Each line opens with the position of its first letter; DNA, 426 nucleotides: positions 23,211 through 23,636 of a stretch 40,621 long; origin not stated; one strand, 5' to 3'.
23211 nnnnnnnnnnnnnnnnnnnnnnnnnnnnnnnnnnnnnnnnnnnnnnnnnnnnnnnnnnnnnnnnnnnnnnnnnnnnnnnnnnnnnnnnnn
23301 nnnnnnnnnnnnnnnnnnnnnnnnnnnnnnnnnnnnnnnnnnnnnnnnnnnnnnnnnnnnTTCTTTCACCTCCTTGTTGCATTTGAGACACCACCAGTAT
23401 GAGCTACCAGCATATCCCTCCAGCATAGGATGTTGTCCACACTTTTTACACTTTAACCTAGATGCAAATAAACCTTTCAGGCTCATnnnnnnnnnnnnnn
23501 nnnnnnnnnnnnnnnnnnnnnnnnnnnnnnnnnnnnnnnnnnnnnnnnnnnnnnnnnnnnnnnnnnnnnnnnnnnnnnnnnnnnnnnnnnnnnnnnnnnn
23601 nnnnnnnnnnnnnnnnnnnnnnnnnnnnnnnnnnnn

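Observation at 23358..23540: Cys4 zinc-ribbon mini-protein at the gene 5.9 (RecBCD inhibitor) locus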

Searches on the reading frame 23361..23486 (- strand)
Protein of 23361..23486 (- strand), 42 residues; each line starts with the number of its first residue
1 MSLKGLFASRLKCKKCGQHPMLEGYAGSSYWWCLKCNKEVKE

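Call 4: search_protein_families(library=phrogs, proteins=[window:23361-23486:-], max_evalue=1)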
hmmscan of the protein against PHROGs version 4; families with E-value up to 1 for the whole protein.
seq(42 aa): 7 families
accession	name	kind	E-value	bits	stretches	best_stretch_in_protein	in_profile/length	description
phrog_5602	-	unknown function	0.023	15.3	1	11-41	19-53/60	-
phrog_4188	-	unknown function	0.027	15.2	1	9-19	35-45/50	-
phrog_18378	-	unknown function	0.11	13.6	1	10-39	7-36/64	-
phrog_21295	-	unknown function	0.18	12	1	10-38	249-277/280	-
phrog_7549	-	unknown function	0.23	13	1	11-41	3-30/76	-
phrog_95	-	integration and excision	0.45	10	1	4-38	370-408/651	integrase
phrog_34930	-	unknown function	0.88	10.6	0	27-39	28-40/51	-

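Call 5: search_protein_families(library=pfam, proteins=[window:23361-23486:-], max_evalue=1)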
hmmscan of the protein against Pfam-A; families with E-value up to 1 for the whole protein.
seq(42 aa): 1 family
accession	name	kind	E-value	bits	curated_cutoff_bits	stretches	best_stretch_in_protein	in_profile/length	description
PF18439.7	zf_UBZ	-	0.073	13.2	25.6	0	30-42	2-14/32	Ubiquitin-Binding Zinc Finger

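Call 8: search_dna_similar(query=window:23361-23486:-, collection=phages, mode=protein, max_evalue=10, max_rows=60, rows=spread)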
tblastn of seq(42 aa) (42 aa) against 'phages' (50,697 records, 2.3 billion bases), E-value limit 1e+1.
Records with a match: 45; places in all: 45; records where one place covers at least 80% of the query: 39.
Best place of each record, by identity: >=99% 2; 80-90% 4; 60-80% 23; <60% 16.
By first word of the organism name: Klebsiella 18; Bacteriophage 8; Escherichia 4; Dickeya 2; Enterobacter 2; Citrobacter 2; Cronobacter 2; Shigella 1; Przondovirus 1; Bacillus 1; and 4 more.
By host as written in the record: Klebsiella pneumoniae 10; Helicobacter heilmannii 5; Escherichia coli 4; Klebsiella pneumoniae 135080 4; - 4; Dickeya solani DSM 28711 2; Cronobacter turicensis DNV1 2; Enterobacter cloacae 26 1; and 13 more.
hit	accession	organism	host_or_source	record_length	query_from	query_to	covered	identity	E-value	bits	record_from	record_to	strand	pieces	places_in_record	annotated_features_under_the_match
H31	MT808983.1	Escherichia phage TM1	Escherichia coli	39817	1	42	100%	100.0%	5e-21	88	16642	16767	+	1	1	hypothetical protein | exonuclease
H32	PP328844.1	Escherichia phage 216Ecol046PP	Escherichia coli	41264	1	42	100%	100.0%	6e-21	88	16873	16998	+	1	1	fusion protein | exonuclease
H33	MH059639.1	Dickeya phage Ninurta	Dickeya solani DSM 28711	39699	1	42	100%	85.7%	1e-17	79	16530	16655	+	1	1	HNS binding protein | hypothetical protein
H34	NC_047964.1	Dickeya phage Ninurta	Dickeya solani DSM 28711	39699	1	42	100%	85.7%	1e-17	79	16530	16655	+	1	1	HNS binding protein | hypothetical protein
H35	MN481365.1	Escherichia phage vB_EcoP_PHB19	Escherichia coli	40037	1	42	100%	81.0%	9e-17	76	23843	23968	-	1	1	hypothetical protein (x2) | exonuclease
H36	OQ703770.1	Escherichia phage PGX1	Escherichia coli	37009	1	42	100%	81.0%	4e-16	74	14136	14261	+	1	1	hypothetical protein | inihibitor of recBCD nuclease | exonuclease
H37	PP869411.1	Enterobacter phage vB_EclP_26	Enterobacter cloacae 26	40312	1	42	100%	71.4%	1e-14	70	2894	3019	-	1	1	hypothetical protein | internal (core) protein | internal protein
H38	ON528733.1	Shigella phage ESh23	Shigella sp.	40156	1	42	100%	71.4%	3e-14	69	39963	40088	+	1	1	nonfunctional Phage terminase large subunit Gp19, DNA packaging due ...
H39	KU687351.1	Citrobacter phage SH5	Citrobacter freundii CF3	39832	1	42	100%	71.4%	3e-14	69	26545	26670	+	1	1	internal virion protein A | internal virion protein B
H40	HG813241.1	Cronobacter phage Dev2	Cronobacter turicensis DNV1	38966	1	42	100%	71.4%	3e-14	69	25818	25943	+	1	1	gp13: Phage protein inside capsid A | gp14: Phage protein inside capsid B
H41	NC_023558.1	Cronobacter phage Dev2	Cronobacter turicensis DNV1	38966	1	42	100%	71.4%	3e-14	69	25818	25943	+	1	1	gp13: internal virion protein | gp14: internal virion protein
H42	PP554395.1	Citrobacter phage Citrof5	Citrobacter freundii 165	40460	1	40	95%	67.5%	1e-9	56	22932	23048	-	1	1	fusion protein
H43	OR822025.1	Enterobacter phage NJ2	Enterobacter cloacae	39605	1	40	95%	67.5%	2e-9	56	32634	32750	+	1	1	none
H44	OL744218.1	Klebsiella phage vB_KvaP_F5M1D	Klebsiella variicola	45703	1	42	100%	61.9%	6e-10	57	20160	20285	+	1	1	hypothetical protein (x3)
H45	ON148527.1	Klebsiella phage Kp7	Klebsiella pneumoniae ATCC 43816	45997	1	42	100%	59.5%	1e-9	56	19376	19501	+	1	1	hypothetical protein (x2)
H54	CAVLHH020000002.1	Przondovirus K11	-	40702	1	40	95%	60.0%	5e-8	51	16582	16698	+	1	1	hypothetical protein (x2)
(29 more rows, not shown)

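Call 9: get_annotated_region(hit=H31, flank=1500)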
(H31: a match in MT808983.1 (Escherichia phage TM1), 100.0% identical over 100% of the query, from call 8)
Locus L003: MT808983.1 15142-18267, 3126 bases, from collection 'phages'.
description: Escherichia phage TM1, complete genome.
organism: Escherichia phage TM1 (NCBI taxid 2762279)
taxonomy: Viruses; Duplodnaviria; Heunggongvirae; Uroviricota; Caudoviricetes; Autographiviridae; Studiervirinae; Kayfunavirus
host: Escherichia coli; source: Pearl River; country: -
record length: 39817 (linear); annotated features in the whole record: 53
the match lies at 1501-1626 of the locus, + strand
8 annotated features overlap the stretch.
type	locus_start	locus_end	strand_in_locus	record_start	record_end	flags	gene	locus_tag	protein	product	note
CDS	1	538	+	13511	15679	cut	-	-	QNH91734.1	DNA polymerase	-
CDS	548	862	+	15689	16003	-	-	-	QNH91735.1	HNH endonuclease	-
CDS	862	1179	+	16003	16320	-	-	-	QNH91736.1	protein suppressor of silencing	-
CDS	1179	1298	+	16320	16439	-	-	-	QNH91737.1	hypothetical protein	-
CDS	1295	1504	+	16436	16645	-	-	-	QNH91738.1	hypothetical protein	-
CDS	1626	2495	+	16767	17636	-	-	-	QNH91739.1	exonuclease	-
CDS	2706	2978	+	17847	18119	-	-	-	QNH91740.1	DUF2717 domain-containing protein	-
CDS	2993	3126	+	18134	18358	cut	-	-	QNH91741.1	hypothetical protein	-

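Call 10: get_annotated_region(hit=H36, flank=1500)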
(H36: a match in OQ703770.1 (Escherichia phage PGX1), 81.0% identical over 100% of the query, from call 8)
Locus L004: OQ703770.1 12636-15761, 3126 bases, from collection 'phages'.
description: Escherichia phage PGX1, complete genome.
organism: Escherichia phage PGX1 (NCBI taxid 3038274)
taxonomy: Viruses
host: Escherichia coli; source: sewage water; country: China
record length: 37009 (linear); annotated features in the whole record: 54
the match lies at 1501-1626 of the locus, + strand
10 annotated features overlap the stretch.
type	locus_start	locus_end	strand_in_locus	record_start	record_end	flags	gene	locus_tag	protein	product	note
CDS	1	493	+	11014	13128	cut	-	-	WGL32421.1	DNA-directed DNA polymerase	-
CDS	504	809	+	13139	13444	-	-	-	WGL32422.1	HNH endonuclease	-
CDS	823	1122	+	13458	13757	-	-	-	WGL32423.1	suppressor of silencing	-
CDS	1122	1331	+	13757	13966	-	-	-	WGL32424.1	hypothetical protein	-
CDS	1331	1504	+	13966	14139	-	-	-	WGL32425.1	inihibitor of recBCD nuclease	-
CDS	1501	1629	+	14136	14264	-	-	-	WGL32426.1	hypothetical protein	-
CDS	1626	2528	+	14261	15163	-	-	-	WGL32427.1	exonuclease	-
CDS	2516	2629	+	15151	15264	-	-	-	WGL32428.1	DUF5516 domain-containing protein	-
CDS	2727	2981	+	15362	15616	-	-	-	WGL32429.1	DUF2717 domain-containing protein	-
CDS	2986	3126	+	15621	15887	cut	-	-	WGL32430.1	virion protein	-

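Call 11: get_annotated_region(hit=H40, flank=1500)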
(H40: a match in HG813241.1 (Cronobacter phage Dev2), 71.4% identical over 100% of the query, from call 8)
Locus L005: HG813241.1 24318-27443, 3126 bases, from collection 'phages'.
description: Cronobacter phage Dev2 complete genome.
organism: Cronobacter phage Dev2 (NCBI taxid 1410331)
taxonomy: Viruses; Duplodnaviria; Heunggongvirae; Uroviricota; Caudoviricetes; Autographiviridae; Studiervirinae; Kayfunavirus; Kayfunavirus Dev2
host: Cronobacter turicensis DNV1; source: -; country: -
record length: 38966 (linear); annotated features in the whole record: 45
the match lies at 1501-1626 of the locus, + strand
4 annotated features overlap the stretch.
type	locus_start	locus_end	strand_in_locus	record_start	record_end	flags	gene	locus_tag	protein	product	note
CDS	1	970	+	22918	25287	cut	gp12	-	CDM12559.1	Phage tail fiber protein / T7-like tail tubular protein B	-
CDS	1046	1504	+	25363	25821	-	gp13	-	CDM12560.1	Phage protein inside capsid A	-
CDS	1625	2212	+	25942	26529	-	gp14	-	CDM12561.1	Phage protein inside capsid B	-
CDS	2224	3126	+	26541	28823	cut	gp15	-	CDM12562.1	Phage protein inside capsid C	-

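Call 12: get_annotated_region(hit=H38, flank=1500)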
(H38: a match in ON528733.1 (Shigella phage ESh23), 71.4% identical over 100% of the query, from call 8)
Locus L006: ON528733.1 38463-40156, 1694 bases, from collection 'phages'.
description: UNVERIFIED: Shigella phage ESh23, complete genome.
organism: Shigella phage ESh23 (NCBI taxid 2950769)
taxonomy: Viruses; Duplodnaviria; Heunggongvirae; Uroviricota; Caudoviricetes; Autographiviridae; Studiervirinae; Kayfunavirus
host: Shigella sp.; source: -; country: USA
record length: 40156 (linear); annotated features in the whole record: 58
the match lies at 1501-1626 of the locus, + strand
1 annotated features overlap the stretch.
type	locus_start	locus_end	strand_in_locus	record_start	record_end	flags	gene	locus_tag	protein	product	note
misc_feature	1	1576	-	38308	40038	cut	-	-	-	-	nonfunctional Phage terminase large subunit Gp19, DNA packaging due to mutation; ...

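Call 13: find_homologous_proteins(query=window:23361-23486:-, max_evalue=0.01)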
Query seq(42 aa) (42 aa): 2 proteins with E <= 0.01 among 2 candidates.
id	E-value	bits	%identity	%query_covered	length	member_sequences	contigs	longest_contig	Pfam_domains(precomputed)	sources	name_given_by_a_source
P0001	8.2e-22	92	98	100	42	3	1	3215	-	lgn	-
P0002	4.8e-18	81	86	100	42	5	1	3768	-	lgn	-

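Call 16: get_annotated_region(hit=H33, flank=1500)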
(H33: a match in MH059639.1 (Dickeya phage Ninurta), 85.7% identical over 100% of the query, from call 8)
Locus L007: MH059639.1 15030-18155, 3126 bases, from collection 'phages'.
description: Dickeya phage Ninurta, complete genome.
organism: Dickeya phage Ninurta (NCBI taxid 2163631)
taxonomy: Viruses; Duplodnaviria; Heunggongvirae; Uroviricota; Caudoviricetes; Autographiviridae; Studiervirinae; Ningirsuvirus; Ningirsuvirus ninurta
host: Dickeya solani DSM 28711; source: organic waste; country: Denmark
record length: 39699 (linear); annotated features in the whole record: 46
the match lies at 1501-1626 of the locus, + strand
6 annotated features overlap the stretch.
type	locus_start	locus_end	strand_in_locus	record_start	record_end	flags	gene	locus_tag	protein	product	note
CDS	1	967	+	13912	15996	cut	-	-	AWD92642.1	DNA polymerase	-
CDS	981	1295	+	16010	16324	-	-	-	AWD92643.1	hypothetical protein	-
CDS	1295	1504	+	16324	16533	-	-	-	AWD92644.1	HNS binding protein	-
CDS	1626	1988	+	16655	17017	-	-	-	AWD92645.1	hypothetical protein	-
CDS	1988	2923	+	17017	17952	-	-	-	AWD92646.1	exonuclease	-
CDS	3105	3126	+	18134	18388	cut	-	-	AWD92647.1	hypothetical protein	-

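Call 17: get_annotated_region(hit=H54, flank=1500)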
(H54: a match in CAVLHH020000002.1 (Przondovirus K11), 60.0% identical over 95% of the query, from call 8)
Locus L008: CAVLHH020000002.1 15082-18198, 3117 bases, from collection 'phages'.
description: Przondovirus K11 genome assembly, contig: NODE_1_length_40702_cov_602.746462_pilon, whole genome shotgun sequence.
organism: Przondovirus K11 (NCBI taxid 1985724)
taxonomy: Viruses; Duplodnaviria; Heunggongvirae; Uroviricota; Caudoviricetes; Autographiviridae; Studiervirinae; Przondovirus
host: -; source: -; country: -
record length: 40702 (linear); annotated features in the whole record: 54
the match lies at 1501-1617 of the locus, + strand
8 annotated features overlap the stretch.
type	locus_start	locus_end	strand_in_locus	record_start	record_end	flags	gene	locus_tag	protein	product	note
CDS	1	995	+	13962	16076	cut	-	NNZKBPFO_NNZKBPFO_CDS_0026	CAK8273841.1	DNA polymerase I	ID:NNZKBPFO_CDS_0026; source:PHANOTATE; DNA; RNA and nucleotide metabolism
CDS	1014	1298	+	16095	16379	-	-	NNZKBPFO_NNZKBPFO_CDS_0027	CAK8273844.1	Gp5.5-like host HNS inhibition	ID:NNZKBPFO_CDS_0027; source:PHANOTATE; auxiliary metabolic gene and host takeover; moron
CDS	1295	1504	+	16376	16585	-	-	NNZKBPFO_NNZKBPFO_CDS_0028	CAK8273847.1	hypothetical protein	ID:NNZKBPFO_CDS_0028; source:PHANOTATE; unknown function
CDS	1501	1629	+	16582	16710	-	-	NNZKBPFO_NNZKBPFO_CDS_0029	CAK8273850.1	hypothetical protein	ID:NNZKBPFO_CDS_0029; source:PHANOTATE; unknown function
CDS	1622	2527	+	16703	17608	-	-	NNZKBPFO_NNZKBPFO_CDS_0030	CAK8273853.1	exonuclease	ID:NNZKBPFO_CDS_0030; source:PHANOTATE; DNA; RNA and nucleotide metabolism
CDS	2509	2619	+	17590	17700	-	-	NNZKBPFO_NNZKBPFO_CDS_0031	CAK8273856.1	hypothetical protein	ID:NNZKBPFO_CDS_0031; source:PHANOTATE; unknown function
CDS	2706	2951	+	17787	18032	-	-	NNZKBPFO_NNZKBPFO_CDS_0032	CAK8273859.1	hypothetical protein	ID:NNZKBPFO_CDS_0032; source:PHANOTATE; unknown function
CDS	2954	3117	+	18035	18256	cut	-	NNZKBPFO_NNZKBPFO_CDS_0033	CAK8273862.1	hypothetical protein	ID:NNZKBPFO_CDS_0033; source:PHANOTATE; unknown function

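Call 18: get_annotated_region(hit=H44, flank=1500)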
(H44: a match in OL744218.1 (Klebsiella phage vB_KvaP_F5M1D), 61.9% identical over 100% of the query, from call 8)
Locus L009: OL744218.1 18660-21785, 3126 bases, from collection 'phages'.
description: Klebsiella phage vB_KvaP_F5M1D, complete genome.
organism: Klebsiella phage vB_KvaP_F5M1D (NCBI taxid 2912646)
taxonomy: Viruses; Duplodnaviria; Heunggongvirae; Uroviricota; Caudoviricetes; Autographiviridae; Molineuxvirinae
host: Klebsiella variicola; source: drain water; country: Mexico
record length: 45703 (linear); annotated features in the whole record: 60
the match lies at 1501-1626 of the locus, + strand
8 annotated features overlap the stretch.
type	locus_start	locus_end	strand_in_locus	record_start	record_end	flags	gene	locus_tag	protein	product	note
CDS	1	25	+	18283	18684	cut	-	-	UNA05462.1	HNH endonuclease motif protein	protein Gp2.8/Gp7.7 contains HNH endonuclease motif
CDS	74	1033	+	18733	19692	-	-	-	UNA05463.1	phosphoesterase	-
CDS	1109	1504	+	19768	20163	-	-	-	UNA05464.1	hypothetical protein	-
CDS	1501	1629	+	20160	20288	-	-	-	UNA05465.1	hypothetical protein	-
CDS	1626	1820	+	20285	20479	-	-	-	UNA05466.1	hypothetical protein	-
CDS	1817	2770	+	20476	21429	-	-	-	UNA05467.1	ATP-dependent DNA ligase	-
CDS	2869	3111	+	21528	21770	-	-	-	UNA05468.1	hypothetical protein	-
CDS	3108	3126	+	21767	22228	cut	-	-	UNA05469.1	hypothetical protein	-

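Call 19: get_annotated_region(hit=H35, flank=1500)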
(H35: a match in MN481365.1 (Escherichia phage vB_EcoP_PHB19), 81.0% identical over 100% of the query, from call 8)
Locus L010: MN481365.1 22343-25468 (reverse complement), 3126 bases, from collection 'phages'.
description: Escherichia phage vB_EcoP_PHB19, complete genome.
organism: Escherichia phage vB_EcoP_PHB19 (NCBI taxid 2698729)
taxonomy: Viruses; Duplodnaviria; Heunggongvirae; Uroviricota; Caudoviricetes; Autographiviridae; Studiervirinae
host: Escherichia coli; source: sewage water; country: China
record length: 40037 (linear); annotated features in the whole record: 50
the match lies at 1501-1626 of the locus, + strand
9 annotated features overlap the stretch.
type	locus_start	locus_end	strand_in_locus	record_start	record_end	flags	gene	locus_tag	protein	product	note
CDS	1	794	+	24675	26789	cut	-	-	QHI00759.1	DNA polymerase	-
CDS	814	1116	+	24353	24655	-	-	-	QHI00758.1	putative HNS binding protein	putative HNS binding protein (ACLAME 440)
CDS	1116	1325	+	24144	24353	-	-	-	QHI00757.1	putative HNS binding protein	putative HNS binding protein (ACLAME 440)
CDS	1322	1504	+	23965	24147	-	-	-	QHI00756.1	hypothetical protein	gene 5.9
CDS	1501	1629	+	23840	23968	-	-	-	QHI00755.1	hypothetical protein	-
CDS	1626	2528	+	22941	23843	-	-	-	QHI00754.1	exonuclease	T7-like phage exonuclease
CDS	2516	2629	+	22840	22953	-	-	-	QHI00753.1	hypothetical protein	gene 6.3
CDS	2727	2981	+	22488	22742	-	-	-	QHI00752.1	hypothetical protein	gene 6.5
CDS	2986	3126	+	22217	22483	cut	-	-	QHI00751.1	hypothetical protein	gene 6.7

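Call 20: get_annotated_region(hit=H37, flank=1500)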
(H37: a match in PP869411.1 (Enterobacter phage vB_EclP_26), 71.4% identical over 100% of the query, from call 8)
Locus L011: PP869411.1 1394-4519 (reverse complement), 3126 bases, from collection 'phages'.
description: Enterobacter phage vB_EclP_26, complete genome.
organism: Enterobacter phage vB_EclP_26 (NCBI taxid 3161160)
taxonomy: Viruses; Duplodnaviria; Heunggongvirae; Uroviricota; Caudoviricetes
host: Enterobacter cloacae 26; source: -; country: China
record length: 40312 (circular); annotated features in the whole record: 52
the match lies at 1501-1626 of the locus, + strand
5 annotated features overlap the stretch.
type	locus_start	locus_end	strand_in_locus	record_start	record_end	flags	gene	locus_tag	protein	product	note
CDS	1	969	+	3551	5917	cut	-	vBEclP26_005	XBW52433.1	tail tubular protein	-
CDS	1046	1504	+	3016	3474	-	-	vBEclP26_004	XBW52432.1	internal (core) protein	-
CDS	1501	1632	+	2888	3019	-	-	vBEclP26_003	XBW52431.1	hypothetical protein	-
CDS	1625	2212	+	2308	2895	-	-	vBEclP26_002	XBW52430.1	internal protein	-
CDS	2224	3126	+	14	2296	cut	-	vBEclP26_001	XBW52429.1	internal protein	-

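Call 21: get_annotated_region(hit=H39, flank=1500)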
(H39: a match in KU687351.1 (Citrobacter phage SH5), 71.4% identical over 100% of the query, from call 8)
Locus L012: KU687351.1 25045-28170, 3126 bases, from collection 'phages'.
description: Citrobacter phage SH5, complete genome.
organism: Citrobacter phage SH5 (NCBI taxid 1805468)
taxonomy: Viruses; Duplodnaviria; Heunggongvirae; Uroviricota; Caudoviricetes; Autographiviridae; Studiervirinae; Kayfunavirus; Kayfunavirus SH4
host: Citrobacter freundii CF3; source: -; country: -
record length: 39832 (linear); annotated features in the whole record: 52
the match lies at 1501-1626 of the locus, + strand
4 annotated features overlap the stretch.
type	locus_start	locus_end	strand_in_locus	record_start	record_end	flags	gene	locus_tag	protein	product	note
CDS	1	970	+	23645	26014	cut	-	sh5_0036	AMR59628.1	tail tubular protein B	gp36; No experimental evidence; Tail tube protein B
CDS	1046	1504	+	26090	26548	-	-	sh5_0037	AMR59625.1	internal virion protein A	gp37; No experimental evidence; Internal virion protein A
CDS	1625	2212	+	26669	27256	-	-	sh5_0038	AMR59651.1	internal virion protein B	gp38; No experimental evidence; Internal virion protein B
CDS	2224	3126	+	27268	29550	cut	-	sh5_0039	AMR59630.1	internal virion protein C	gp39; No experimental evidence; Internal virion protein C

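Call 22: get_annotated_region(hit=H42, flank=1500)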
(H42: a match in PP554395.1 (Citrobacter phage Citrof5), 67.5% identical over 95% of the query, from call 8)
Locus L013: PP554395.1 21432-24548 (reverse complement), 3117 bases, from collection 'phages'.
description: Citrobacter phage Citrof5, complete genome.
organism: Citrobacter phage Citrof5 (NCBI taxid 3136606)
taxonomy: Viruses; Duplodnaviria; Heunggongvirae; Uroviricota; Caudoviricetes; Autographiviridae; Studiervirinae; Berlinvirus
host: Citrobacter freundii 165; source: clinical sample; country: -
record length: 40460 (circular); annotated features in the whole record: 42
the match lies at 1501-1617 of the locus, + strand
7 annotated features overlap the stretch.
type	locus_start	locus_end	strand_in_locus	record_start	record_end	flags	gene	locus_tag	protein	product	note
CDS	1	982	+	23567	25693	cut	-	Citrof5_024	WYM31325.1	DNA polymerase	-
CDS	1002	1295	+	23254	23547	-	-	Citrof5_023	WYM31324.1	HNS binding protein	-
CDS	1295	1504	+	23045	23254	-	-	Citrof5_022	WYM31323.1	fusion protein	-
CDS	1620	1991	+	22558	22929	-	-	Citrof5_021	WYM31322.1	hypothetical protein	-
CDS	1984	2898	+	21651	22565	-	-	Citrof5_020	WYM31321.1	exonuclease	-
CDS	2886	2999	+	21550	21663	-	-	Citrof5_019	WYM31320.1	hypothetical protein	-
CDS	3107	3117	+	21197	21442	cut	-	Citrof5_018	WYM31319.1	hypothetical protein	-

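Call 23: get_annotated_region(hit=H43, flank=1500)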
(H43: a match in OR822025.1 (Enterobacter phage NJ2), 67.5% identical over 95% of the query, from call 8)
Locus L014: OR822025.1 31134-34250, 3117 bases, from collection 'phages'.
description: Enterobacter phage NJ2, complete genome.
organism: Enterobacter phage NJ2 (NCBI taxid 3108955)
taxonomy: Viruses; Duplodnaviria; Heunggongvirae; Uroviricota; Caudoviricetes; Autographiviridae; Studiervirinae; Berlinvirus
host: Enterobacter cloacae; source: soil; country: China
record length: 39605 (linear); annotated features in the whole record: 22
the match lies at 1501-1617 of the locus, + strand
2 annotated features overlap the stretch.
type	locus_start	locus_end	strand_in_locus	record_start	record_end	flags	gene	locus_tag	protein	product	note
CDS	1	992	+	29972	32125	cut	-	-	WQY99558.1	DNA-directed DNA polymerase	-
CDS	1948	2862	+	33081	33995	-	-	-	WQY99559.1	exonuclease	-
